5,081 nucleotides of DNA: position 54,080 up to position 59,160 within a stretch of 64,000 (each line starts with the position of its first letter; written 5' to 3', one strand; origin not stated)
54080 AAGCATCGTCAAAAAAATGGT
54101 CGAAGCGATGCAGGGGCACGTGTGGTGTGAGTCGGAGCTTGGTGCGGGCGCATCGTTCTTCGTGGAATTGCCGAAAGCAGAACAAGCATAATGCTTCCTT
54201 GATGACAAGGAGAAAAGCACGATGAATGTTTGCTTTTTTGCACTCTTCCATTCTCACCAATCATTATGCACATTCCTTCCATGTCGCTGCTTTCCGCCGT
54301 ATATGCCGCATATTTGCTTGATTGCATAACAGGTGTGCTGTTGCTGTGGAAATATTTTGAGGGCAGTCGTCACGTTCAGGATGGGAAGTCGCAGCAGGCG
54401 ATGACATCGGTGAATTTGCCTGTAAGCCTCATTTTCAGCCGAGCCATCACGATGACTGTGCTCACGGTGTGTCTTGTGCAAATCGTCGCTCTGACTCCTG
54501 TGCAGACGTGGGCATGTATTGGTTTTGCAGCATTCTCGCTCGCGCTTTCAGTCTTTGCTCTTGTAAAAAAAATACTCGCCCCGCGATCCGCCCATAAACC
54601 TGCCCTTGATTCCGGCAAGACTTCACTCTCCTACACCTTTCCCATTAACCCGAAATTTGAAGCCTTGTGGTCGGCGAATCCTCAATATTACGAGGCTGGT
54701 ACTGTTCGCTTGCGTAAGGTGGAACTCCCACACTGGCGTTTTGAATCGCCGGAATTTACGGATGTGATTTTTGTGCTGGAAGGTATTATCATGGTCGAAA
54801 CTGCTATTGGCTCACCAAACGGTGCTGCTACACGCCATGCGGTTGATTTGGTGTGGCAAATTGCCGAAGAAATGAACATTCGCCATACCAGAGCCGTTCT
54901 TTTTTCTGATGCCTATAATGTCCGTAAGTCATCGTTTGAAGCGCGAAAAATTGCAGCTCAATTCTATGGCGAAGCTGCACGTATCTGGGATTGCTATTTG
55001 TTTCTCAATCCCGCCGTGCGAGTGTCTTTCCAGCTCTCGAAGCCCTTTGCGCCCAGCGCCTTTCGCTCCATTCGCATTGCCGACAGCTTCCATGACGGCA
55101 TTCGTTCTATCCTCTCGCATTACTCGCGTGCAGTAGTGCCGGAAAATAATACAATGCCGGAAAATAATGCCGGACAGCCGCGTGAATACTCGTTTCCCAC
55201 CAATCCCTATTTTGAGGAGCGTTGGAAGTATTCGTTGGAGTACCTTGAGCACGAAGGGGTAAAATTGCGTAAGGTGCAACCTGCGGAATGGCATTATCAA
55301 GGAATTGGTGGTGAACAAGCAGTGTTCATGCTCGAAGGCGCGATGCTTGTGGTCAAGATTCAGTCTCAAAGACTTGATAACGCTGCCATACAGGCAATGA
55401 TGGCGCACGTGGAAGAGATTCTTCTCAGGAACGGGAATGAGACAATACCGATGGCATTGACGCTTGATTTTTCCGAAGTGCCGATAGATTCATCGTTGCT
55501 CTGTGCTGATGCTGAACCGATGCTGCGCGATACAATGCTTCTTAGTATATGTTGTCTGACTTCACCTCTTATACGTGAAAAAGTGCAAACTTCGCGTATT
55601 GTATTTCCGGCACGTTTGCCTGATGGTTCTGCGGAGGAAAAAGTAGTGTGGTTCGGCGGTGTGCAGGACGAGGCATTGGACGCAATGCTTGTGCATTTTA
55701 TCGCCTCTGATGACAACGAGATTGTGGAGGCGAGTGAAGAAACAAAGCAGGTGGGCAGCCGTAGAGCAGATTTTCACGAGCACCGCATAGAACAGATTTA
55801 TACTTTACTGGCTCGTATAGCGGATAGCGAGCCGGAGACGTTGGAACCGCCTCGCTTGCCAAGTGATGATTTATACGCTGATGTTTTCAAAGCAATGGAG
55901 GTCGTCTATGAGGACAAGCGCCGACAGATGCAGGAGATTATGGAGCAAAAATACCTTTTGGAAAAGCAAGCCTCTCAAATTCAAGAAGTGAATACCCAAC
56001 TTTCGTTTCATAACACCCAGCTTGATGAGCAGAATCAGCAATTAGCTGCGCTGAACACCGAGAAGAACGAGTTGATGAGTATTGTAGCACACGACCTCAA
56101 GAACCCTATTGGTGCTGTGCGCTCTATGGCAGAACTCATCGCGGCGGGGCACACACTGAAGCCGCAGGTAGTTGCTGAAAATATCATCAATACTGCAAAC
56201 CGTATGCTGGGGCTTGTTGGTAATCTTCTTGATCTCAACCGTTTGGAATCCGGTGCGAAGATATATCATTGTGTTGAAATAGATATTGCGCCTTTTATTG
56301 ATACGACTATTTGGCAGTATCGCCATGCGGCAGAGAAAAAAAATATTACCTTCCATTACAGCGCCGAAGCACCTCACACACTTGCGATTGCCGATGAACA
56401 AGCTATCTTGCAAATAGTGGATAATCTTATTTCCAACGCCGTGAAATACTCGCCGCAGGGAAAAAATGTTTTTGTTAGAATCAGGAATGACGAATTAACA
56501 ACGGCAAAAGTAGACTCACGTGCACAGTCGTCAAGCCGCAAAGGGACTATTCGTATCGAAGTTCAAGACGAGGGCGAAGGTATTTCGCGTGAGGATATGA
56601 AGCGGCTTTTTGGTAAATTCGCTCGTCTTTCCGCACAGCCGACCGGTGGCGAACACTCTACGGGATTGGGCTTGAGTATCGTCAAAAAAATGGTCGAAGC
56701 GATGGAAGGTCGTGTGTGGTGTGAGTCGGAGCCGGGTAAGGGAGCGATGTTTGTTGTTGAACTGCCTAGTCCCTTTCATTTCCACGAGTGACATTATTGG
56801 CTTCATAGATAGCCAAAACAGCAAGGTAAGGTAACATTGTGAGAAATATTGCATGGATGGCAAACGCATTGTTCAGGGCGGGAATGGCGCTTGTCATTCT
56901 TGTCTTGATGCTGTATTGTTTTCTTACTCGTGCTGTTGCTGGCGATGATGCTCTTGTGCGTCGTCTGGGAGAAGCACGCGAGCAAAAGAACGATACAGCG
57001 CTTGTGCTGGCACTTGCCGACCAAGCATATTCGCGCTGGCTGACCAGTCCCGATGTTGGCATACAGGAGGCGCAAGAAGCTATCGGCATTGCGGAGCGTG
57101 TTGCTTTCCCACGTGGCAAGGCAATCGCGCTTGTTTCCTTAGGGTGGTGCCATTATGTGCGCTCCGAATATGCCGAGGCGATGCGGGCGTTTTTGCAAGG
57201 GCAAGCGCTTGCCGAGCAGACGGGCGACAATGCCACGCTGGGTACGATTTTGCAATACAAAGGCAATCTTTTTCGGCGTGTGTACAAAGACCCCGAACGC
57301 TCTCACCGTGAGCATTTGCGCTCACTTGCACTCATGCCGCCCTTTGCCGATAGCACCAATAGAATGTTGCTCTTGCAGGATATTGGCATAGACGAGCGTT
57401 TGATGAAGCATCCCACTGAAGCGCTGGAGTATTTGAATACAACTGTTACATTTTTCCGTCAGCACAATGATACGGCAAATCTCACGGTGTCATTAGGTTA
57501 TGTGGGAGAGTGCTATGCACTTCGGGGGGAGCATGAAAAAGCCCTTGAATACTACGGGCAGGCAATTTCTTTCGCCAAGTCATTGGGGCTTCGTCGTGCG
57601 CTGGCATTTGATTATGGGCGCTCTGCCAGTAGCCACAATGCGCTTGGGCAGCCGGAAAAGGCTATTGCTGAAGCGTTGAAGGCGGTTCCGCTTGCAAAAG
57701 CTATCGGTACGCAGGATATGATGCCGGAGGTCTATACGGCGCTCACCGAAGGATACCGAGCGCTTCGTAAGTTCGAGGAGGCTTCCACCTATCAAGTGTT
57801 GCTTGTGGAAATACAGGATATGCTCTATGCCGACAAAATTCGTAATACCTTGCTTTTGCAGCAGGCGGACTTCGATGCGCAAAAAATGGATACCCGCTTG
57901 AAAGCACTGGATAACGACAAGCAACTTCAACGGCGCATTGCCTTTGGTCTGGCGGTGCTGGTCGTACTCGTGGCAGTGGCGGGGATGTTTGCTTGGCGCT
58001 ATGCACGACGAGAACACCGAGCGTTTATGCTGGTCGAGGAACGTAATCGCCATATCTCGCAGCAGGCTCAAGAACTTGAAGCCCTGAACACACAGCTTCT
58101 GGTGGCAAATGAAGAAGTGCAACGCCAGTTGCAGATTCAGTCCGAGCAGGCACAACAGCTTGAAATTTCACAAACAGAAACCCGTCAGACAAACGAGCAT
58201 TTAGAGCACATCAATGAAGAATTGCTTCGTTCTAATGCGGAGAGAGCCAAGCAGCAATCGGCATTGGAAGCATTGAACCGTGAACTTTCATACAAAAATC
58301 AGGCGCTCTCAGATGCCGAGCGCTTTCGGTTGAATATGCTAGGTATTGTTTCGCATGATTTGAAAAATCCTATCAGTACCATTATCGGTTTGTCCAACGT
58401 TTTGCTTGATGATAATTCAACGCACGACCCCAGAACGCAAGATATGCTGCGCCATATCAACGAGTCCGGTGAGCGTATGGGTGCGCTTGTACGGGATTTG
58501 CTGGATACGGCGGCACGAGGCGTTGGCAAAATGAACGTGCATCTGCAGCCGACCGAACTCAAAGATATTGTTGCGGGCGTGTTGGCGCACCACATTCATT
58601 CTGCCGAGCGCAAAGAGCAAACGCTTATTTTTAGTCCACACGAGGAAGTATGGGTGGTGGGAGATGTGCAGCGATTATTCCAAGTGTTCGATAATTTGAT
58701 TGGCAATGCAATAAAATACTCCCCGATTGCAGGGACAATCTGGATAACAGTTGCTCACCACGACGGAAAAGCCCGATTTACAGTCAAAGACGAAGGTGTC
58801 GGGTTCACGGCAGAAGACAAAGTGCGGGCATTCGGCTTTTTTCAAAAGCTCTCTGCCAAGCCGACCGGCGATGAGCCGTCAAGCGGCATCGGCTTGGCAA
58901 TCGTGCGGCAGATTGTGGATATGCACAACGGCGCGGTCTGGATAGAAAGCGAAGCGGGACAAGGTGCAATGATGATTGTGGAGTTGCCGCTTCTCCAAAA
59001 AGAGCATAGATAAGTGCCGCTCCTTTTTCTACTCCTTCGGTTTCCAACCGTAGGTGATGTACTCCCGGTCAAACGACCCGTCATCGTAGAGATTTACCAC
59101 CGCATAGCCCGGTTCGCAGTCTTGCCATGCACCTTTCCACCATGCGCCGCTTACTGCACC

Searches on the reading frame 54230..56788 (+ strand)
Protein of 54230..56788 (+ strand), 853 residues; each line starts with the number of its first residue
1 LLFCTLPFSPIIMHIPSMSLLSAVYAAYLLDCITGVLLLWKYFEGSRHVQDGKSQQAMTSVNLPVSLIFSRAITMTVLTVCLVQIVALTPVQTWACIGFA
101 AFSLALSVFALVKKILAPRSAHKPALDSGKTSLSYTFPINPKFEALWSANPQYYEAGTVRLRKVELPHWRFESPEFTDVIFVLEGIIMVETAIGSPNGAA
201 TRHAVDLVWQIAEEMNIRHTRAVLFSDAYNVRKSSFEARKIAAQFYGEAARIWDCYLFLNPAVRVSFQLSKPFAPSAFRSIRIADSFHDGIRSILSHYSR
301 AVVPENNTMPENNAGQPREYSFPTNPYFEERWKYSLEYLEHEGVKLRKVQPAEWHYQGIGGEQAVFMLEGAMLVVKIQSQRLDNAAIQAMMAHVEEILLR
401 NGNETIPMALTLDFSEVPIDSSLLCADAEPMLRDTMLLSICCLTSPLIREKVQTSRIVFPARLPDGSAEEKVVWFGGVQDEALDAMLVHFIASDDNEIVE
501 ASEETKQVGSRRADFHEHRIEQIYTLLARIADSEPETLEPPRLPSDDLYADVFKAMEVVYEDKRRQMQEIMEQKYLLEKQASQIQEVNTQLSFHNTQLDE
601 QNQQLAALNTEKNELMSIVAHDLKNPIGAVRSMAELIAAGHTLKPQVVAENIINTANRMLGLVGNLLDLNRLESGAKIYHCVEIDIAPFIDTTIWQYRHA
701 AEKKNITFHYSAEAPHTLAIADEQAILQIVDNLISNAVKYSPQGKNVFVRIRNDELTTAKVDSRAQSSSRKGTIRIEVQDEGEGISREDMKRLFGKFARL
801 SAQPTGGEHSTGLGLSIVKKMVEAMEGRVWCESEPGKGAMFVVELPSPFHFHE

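Call 76: search_protein_families(library=pfam, proteins=[window:54230-56788:+], max_evalue=0.0001)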
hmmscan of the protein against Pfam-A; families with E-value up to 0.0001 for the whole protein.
window:54230-56788:+ (853 aa): 2 families
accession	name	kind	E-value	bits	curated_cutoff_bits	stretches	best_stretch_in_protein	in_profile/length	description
PF02518.31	HATPase_c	-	2.4e-27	96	26.4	1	722-847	2-109/111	Histidine kinase-, DNA gyrase B-, and HSP90-like ATPase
PF00512.31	HisKA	-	3.5e-12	46.6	26.9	1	612-675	2-66/66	His Kinase A (phospho-acceptor) domain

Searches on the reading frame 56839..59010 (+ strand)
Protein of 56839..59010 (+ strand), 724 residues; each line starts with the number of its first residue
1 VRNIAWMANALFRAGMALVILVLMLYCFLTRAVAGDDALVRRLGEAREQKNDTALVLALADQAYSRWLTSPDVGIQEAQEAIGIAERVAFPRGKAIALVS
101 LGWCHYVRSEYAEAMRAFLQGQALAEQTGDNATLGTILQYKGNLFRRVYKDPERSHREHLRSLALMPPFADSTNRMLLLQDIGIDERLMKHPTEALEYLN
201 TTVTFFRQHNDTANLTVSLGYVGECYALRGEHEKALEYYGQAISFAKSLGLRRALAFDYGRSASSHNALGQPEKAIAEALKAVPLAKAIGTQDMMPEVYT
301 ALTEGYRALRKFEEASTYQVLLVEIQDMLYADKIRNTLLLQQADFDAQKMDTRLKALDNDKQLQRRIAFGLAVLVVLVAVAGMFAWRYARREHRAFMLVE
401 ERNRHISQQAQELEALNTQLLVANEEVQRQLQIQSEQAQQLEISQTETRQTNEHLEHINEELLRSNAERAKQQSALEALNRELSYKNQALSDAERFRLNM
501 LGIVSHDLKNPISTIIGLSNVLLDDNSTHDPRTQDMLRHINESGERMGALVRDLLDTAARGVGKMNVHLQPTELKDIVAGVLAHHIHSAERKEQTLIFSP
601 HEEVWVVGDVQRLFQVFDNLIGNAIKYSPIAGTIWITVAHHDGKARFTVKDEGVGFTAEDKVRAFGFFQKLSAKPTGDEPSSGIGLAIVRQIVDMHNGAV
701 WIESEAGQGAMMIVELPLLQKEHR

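Call 67: search_protein_families(library=pfam, proteins=[window:56839-59010:+], max_evalue=0.00001)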
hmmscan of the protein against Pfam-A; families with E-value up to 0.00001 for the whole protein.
window:56839-59010:+ (724 aa): 5 families
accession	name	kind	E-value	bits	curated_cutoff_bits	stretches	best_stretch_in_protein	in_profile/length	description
PF02518.31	HATPase_c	-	1.1e-25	90.6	26.4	1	608-718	1-109/111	Histidine kinase-, DNA gyrase B-, and HSP90-like ATPase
PF00512.31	HisKA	-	1.5e-12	47.8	26.9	1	498-558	3-61/66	His Kinase A (phospho-acceptor) domain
PF13424.12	TPR_12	-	1.6e-12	47.9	30.1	1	181-247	8-76/77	Tetratricopeptide repeat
PF00515.34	TPR_1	-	3e-08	33.6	27.8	0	222-244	7-29/34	Tetratricopeptide repeat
PF07719.23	TPR_2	-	4.7e-07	29.9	27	0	221-245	6-30/34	Tetratricopeptide repeat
